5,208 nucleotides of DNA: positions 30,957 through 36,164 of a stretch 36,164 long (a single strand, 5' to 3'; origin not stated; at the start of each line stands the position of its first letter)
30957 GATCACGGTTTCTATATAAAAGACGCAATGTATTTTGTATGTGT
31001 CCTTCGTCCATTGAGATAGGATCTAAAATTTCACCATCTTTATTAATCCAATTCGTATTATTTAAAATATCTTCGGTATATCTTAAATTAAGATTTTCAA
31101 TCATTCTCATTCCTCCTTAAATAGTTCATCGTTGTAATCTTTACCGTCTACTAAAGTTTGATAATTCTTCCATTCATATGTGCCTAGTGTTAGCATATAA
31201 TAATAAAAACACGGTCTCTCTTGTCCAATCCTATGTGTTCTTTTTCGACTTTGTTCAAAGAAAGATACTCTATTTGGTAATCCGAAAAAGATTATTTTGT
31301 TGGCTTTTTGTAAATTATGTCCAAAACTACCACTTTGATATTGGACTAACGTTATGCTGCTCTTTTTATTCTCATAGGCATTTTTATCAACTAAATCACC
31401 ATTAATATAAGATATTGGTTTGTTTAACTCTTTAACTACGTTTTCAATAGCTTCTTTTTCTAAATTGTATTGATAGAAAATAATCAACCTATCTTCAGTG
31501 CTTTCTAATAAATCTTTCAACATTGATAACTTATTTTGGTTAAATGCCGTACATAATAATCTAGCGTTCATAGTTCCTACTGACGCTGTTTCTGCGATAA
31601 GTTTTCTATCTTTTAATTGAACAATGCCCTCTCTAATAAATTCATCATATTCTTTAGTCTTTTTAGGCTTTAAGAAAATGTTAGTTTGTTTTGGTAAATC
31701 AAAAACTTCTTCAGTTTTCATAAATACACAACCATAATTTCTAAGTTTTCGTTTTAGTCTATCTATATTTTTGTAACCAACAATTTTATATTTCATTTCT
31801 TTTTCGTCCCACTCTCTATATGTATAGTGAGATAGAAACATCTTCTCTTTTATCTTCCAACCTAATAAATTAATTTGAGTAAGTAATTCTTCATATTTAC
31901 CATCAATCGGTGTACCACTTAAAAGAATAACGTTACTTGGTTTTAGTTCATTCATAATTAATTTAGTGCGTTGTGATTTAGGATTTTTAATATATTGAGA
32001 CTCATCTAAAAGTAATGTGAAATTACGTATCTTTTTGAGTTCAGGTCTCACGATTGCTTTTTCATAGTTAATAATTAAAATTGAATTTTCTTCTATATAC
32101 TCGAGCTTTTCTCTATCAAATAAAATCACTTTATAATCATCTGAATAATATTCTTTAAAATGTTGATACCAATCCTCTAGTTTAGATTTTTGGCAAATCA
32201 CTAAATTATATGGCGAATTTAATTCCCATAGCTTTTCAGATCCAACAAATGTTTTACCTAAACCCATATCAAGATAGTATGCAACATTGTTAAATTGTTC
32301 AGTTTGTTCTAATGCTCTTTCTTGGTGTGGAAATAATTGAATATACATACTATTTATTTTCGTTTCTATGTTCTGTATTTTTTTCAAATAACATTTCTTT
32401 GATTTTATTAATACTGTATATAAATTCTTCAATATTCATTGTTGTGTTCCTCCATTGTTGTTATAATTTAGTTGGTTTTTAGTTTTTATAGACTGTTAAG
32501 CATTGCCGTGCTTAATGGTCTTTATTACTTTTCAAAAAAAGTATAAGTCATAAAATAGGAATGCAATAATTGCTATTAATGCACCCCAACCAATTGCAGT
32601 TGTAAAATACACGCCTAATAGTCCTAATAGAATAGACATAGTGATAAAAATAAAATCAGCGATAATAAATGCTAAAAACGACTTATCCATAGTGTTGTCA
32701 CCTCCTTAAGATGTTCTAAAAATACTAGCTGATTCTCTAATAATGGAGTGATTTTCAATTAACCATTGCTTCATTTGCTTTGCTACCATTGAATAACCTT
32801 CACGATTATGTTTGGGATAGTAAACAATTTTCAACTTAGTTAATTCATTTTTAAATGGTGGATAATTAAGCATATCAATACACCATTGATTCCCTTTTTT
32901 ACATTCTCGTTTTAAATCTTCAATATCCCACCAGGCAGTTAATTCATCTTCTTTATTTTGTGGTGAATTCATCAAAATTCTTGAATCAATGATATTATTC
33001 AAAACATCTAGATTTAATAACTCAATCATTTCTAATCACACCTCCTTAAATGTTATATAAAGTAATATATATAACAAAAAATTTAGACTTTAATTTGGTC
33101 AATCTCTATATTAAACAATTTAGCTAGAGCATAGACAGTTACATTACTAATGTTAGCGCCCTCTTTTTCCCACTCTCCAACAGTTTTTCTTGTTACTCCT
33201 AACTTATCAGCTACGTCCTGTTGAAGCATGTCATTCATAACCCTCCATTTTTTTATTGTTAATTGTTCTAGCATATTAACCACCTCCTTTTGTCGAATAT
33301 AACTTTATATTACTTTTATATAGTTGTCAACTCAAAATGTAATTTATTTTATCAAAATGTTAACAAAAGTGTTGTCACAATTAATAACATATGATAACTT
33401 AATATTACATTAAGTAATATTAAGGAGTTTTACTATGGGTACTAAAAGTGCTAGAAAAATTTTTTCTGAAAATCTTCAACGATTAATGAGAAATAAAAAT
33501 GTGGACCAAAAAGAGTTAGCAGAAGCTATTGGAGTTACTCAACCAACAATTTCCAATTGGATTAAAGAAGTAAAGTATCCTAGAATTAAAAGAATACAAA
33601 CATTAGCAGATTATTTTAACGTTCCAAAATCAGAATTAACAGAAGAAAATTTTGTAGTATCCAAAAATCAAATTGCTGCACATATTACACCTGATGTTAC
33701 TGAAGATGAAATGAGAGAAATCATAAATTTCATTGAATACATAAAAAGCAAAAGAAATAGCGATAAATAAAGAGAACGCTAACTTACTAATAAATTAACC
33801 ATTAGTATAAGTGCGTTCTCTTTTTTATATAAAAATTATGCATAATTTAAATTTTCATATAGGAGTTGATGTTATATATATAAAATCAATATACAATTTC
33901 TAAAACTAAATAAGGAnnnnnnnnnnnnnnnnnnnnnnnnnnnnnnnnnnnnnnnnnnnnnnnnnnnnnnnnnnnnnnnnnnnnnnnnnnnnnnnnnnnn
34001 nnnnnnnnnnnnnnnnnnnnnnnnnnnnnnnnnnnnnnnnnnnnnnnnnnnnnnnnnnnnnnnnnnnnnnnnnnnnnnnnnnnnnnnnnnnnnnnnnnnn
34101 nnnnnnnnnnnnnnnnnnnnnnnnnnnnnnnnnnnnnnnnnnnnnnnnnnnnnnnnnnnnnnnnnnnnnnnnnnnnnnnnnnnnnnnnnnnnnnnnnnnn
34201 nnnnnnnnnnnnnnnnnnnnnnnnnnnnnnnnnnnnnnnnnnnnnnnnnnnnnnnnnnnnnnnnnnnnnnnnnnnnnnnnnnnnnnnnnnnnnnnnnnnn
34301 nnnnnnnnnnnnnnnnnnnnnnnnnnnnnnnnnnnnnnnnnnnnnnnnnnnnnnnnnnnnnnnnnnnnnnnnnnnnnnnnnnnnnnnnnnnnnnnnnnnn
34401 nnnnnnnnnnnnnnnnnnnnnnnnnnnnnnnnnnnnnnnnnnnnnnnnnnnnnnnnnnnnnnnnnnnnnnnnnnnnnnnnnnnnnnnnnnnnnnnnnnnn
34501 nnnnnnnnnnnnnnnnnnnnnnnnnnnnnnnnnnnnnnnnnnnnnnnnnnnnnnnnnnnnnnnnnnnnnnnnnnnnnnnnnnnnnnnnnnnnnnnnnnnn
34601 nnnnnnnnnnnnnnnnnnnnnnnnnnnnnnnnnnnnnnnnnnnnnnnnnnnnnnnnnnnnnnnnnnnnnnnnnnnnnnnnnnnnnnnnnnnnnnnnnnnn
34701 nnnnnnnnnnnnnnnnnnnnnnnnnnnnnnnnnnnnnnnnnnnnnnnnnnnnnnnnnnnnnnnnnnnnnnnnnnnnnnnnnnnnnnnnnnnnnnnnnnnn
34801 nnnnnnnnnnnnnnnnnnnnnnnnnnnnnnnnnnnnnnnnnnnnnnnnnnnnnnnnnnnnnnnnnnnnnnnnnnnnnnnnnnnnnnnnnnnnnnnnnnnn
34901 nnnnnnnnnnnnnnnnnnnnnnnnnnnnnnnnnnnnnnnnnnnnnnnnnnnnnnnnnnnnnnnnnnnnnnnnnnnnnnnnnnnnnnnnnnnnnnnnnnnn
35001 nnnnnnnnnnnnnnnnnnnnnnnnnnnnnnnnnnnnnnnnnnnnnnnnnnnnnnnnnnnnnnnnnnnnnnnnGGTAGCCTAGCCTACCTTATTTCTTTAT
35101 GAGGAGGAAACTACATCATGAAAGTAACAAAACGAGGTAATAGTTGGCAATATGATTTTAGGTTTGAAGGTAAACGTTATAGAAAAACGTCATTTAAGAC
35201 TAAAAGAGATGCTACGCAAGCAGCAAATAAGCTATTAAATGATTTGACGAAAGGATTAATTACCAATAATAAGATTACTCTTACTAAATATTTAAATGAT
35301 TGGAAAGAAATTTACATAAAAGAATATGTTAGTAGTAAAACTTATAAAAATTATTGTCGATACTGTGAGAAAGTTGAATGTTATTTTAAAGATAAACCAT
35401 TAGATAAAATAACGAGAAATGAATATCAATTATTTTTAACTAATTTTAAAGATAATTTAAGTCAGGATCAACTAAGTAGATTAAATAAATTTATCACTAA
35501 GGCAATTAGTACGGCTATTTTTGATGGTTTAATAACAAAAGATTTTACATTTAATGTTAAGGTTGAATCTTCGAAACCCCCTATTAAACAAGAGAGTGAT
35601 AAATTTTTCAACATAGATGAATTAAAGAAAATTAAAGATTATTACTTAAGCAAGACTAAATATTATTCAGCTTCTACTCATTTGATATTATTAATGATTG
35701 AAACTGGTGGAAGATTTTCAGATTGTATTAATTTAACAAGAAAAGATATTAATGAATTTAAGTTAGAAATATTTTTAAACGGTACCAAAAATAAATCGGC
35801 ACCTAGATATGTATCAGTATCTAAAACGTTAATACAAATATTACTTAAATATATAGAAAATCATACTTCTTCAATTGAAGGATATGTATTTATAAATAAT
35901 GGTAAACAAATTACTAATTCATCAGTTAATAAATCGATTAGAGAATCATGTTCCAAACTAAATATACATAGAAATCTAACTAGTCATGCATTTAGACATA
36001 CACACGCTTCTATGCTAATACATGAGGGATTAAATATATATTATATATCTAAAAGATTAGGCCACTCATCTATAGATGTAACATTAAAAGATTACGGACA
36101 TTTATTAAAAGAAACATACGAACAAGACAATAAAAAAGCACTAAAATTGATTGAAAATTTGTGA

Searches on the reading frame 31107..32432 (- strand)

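Call 10: search_protein_families(library=phrogs, proteins=[window:31107-32432:-], max_evalue=0.001)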
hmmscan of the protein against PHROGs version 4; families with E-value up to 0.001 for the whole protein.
window:31107-32432:- (441 aa): 3 families
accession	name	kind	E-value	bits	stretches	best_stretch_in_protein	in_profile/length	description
phrog_62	-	DNA, RNA and nucleotide metabolism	2e-87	295.1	1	25-440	689-1135/1881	DNA helicase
phrog_29996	-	unknown function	4.2e-20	72.3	2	27-183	718-883/1189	-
phrog_11354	-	unknown function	4.5e-06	27.4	1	351-437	17-104/116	-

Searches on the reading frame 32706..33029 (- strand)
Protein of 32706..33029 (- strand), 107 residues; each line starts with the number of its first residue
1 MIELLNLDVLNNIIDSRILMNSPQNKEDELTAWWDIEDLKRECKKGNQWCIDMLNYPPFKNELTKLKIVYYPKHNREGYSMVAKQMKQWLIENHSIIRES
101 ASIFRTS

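Call 10: search_protein_families(library=phrogs, proteins=[window:32706-33029:-], max_evalue=0.001)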
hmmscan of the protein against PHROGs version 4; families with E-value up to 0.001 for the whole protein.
window:32706-33029:- (107 aa): 1 family
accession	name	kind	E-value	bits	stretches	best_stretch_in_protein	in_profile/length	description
phrog_823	-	unknown function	1.4e-23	84.1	1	1-102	1-108/109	-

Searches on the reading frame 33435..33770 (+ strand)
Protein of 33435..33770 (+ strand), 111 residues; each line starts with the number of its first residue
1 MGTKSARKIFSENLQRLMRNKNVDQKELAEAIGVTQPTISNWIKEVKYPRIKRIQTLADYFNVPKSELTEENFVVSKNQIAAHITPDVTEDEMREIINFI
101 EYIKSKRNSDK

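Call 10: search_protein_families(library=phrogs, proteins=[window:33435-33770:+], max_evalue=0.001)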
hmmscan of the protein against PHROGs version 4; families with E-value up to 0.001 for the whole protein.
window:33435-33770:+ (111 aa): 32 families (the best 25 are shown)
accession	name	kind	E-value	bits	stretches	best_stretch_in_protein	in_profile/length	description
phrog_8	-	transcription regulation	1.4e-20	75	1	2-90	69-150/346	transcriptional regulator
phrog_2967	-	transcription regulation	2.5e-18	67.4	1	3-86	4-85/225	transcriptional regulator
phrog_3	-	transcription regulation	7.4e-14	53.3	1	7-94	86-183/430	transcriptional repressor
phrog_4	-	transcription regulation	1.7e-13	51.4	1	7-72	134-195/400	transcriptional repressor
phrog_2439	-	transcription regulation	4.7e-11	43.2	1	7-82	5-80/367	transcriptional regulator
phrog_2328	-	transcription regulation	8.9e-09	36.2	1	7-66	13-72/128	transcriptional repressor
phrog_2339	-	DNA, RNA and nucleotide metabolism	1.1e-07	32.7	1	5-44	21-60/98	HTH DNA binding protein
phrog_1373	-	transcription regulation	1.2e-07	32.8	1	10-87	64-140/166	transcriptional regulator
phrog_1124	-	transcription regulation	1.2e-07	32.4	1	7-68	6-66/177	transcriptional regulator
phrog_4779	-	transcription regulation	1.8e-07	32.6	1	11-64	4-59/98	transcriptional regulator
phrog_35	-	transcription regulation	5.8e-07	30.7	1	13-84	77-149/181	transcriptional repressor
phrog_1994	-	DNA, RNA and nucleotide metabolism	2.4e-06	28.6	1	12-73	2-63/170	DNA binding protein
phrog_4583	-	transcription regulation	2.6e-06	28.4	1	5-73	6-74/81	transcriptional repressor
phrog_4151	-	DNA, RNA and nucleotide metabolism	6e-06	27.2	1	21-77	19-65/154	DNA binding protein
phrog_3037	-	transcription regulation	9.7e-06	26.5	1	23-66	29-72/189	transcriptional repressor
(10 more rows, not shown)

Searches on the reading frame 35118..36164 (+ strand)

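Call 71: search_protein_families(library=phrogs, proteins=[window:35118-36164:+], max_evalue=0.00001)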
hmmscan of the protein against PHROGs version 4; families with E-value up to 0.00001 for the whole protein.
window:35118-36164:+ (348 aa): 4 families
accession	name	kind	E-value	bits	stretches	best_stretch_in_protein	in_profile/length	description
phrog_1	-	integration and excision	5.1e-70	238.4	1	4-339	118-445/611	integrase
phrog_216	-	integration and excision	2.8e-37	129.4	1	152-335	44-230/301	integrase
phrog_7685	-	integration and excision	1.8e-16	61.4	1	223-339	122-233/240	integrase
phrog_26960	-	unknown function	4.3e-16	60.5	1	3-127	11-144/146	-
